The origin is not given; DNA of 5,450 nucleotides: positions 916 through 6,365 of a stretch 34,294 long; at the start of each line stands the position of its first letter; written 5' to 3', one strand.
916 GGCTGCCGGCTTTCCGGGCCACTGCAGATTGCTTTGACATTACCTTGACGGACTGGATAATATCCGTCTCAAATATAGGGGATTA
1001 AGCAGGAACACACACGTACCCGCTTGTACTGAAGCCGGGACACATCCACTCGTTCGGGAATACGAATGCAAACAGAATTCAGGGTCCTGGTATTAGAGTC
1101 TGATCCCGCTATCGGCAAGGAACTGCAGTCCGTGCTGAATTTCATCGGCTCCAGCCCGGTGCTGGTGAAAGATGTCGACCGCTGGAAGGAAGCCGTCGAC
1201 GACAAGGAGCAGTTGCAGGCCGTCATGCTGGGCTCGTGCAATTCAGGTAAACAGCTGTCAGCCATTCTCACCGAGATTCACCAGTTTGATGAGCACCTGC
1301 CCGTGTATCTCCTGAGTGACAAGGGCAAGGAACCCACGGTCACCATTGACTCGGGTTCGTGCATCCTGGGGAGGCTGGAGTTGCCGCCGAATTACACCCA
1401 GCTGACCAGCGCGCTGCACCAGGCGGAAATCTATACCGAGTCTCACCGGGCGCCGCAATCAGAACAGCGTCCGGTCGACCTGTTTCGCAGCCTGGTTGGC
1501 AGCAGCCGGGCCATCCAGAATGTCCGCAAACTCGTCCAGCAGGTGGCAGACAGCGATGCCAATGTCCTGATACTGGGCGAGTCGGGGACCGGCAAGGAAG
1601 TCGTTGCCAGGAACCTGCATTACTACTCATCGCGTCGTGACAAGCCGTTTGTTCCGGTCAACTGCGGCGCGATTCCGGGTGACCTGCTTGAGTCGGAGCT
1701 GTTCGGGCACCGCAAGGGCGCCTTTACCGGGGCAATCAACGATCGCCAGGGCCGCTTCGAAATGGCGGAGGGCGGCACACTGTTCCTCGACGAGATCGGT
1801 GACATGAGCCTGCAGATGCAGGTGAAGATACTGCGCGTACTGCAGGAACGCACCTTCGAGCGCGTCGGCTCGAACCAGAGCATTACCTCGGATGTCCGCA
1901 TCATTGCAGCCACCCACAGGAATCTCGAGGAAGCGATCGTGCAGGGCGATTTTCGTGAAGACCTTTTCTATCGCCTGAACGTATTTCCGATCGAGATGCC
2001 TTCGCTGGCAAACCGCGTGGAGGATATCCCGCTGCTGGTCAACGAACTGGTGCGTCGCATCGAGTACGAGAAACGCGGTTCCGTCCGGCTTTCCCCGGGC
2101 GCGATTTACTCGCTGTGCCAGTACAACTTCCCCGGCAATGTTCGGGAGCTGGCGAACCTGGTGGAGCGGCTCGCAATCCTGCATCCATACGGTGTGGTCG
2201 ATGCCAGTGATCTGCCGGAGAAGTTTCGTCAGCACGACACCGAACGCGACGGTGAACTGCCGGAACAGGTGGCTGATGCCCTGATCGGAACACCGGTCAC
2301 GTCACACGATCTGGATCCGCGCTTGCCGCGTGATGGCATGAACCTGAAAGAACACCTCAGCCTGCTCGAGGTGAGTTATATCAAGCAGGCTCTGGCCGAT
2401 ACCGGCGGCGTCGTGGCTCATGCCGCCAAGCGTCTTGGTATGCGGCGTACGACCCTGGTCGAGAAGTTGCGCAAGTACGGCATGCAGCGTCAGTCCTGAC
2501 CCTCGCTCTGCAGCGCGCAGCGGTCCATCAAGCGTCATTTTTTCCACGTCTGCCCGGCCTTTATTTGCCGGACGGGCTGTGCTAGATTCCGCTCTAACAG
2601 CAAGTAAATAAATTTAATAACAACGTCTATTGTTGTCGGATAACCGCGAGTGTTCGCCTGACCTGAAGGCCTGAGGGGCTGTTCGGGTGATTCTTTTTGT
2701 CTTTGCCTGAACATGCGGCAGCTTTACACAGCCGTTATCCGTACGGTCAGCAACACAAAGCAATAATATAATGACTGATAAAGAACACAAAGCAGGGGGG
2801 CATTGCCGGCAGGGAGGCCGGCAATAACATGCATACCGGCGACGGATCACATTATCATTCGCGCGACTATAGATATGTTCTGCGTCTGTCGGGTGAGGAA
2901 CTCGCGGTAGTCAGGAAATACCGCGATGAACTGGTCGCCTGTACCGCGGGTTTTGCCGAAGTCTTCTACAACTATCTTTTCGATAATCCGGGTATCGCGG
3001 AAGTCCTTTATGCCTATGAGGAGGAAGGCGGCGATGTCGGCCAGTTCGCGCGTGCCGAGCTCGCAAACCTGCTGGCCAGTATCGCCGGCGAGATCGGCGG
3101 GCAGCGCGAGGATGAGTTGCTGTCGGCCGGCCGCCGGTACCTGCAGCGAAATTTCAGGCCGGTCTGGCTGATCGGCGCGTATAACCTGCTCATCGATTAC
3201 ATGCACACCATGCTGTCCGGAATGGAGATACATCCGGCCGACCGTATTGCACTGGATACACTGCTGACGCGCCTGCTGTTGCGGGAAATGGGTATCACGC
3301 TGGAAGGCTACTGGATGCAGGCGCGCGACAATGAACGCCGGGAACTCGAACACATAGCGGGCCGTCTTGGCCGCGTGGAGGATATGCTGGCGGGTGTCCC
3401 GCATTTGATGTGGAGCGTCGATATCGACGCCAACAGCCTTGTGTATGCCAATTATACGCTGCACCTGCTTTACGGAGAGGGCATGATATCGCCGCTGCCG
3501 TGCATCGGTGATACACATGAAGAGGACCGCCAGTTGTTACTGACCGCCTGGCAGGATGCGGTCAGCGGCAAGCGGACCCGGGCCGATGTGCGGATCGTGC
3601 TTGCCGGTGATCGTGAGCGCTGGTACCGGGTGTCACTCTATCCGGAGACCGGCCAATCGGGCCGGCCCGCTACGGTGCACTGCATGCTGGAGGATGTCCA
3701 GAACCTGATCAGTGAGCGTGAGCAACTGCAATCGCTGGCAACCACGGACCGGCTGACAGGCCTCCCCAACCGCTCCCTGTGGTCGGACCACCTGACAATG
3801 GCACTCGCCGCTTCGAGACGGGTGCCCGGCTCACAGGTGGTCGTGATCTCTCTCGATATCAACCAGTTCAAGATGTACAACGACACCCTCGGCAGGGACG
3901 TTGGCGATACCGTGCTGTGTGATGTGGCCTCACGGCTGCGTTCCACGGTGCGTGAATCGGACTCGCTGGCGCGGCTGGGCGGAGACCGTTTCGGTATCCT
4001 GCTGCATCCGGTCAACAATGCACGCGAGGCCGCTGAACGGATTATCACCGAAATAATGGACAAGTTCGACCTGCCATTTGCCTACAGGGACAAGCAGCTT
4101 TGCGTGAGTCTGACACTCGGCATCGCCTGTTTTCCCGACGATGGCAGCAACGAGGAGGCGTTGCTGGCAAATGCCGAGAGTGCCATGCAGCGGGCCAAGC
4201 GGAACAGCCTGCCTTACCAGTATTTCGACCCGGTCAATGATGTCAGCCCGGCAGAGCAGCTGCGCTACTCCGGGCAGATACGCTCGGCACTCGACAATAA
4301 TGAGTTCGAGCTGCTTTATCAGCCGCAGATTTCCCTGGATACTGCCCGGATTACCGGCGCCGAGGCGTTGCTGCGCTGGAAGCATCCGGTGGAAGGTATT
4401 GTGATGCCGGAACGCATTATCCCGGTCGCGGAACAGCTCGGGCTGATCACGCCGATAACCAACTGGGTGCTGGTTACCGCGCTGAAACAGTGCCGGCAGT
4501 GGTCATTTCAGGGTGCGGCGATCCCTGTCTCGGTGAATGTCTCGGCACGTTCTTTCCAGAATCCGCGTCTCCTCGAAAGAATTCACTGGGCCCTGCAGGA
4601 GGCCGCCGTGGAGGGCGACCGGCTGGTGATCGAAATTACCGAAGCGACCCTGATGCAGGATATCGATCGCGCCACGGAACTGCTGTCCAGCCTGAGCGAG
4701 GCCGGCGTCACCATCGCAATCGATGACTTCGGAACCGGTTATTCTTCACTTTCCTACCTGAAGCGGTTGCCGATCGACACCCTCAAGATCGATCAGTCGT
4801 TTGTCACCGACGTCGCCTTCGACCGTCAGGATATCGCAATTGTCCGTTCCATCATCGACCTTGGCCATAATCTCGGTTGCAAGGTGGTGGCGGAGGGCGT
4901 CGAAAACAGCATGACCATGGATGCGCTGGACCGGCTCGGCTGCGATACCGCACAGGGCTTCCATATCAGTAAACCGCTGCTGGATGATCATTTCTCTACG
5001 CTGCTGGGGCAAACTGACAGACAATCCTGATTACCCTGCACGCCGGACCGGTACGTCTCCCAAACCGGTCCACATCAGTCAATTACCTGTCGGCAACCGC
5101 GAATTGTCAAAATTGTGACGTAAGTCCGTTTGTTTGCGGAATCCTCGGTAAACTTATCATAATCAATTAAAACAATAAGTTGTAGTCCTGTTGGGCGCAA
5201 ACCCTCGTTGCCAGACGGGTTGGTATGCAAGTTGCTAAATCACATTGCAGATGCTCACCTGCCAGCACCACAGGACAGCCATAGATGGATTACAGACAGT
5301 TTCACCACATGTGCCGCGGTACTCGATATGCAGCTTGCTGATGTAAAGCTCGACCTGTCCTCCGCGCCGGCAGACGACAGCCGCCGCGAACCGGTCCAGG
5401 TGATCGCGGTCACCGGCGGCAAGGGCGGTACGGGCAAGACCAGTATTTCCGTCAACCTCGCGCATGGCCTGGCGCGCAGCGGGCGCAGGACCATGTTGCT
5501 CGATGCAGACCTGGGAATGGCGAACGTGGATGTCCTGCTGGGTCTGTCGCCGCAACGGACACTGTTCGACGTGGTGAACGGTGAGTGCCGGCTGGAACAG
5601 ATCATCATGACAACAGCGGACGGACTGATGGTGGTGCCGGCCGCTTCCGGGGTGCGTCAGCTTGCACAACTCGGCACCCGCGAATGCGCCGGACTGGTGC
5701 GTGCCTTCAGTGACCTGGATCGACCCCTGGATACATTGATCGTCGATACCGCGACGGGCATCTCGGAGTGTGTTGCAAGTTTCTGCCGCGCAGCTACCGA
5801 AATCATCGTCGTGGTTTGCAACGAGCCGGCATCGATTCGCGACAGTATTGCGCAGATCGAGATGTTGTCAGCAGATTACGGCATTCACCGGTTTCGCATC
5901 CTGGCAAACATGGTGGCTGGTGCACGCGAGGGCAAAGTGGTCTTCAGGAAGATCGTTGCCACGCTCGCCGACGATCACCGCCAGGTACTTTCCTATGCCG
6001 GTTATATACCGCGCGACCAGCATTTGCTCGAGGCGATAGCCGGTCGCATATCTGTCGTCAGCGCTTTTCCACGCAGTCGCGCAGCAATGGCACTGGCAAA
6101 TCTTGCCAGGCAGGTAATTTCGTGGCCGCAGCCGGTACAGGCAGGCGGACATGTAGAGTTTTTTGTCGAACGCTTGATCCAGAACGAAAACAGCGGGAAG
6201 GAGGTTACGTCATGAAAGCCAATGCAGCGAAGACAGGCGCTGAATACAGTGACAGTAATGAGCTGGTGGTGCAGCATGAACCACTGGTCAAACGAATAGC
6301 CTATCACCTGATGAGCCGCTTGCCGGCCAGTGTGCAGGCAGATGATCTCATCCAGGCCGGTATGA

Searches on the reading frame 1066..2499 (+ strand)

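Call 62: search_protein_families(library=pfam, proteins=[window:1066-2499:+], max_evalue=0.00001)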
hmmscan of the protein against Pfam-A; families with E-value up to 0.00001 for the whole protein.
window:1066-2499:+ (477 aa): 6 families
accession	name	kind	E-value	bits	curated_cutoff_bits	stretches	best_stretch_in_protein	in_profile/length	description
PF00158.32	Sigma54_activat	-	6.6e-76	254.1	20.2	1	143-310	1-168/168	Sigma-54 interaction domain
PF14532.12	Sigma54_activ_2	-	1.3e-24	87.4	25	1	144-314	1-138/138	Sigma-54 interaction domain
PF25601.1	AAA_lid_14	-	1.7e-21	76.3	27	1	316-394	2-81/87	AAA+ ATPase lid domain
PF06490.17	FleQ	-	5.6e-18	65.7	22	1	6-121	1-107/108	Flagellar regulatory protein FleQ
PF02954.25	HTH_8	-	4.3e-13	49.2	22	1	433-471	4-42/42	Bacterial regulatory protein, Fis family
PF07728.20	AAA_5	-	8e-08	32.8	22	1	166-286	1-124/139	AAA domain (dynein-related subfamily)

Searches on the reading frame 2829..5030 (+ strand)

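Call 62: search_protein_families(library=pfam, proteins=[window:2829-5030:+], max_evalue=0.00001)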
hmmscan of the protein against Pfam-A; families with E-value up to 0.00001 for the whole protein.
window:2829-5030:+ (733 aa): 3 families
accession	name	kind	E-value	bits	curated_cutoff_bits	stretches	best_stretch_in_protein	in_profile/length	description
PF00563.25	EAL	-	1.5e-77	260.6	31.3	1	483-716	3-236/236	EAL domain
PF00990.26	GGDEF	-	1.3e-42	145.8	23.8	1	304-459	1-157/161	Diguanylate cyclase, GGDEF domain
PF08448.16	PAS_4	-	5.6e-06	27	23.1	0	229-292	39-107/110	PAS fold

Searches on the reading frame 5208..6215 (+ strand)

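Call 63: search_protein_families(library=pfam, proteins=[window:5208-6215:+], max_evalue=0.00001)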
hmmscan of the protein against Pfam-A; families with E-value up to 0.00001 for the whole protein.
window:5208-6215:+ (335 aa): 5 families
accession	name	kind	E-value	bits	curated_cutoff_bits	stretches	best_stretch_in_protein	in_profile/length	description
PF01656.29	CbiA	-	2e-15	57.3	25.4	1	66-278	1-120/125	CobQ/CobB/MinD/ParA nucleotide binding domain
PF10609.15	ParA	-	2.5e-15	57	27.1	1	64-303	4-245/246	NUBPL iron-transfer P-loop NTPase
PF13614.12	AAA_31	-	1.7e-13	51.3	27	1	64-209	2-153/177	AAA domain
PF09140.17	MipZ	-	1.4e-06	28.2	20.7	1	65-242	2-165/262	ATPase MipZ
PF00142.24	Fer4_NifH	-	2.3e-06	27.7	25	0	67-305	4-246/271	4Fe-4S iron sulfur cluster binding proteins, NifH/frxC family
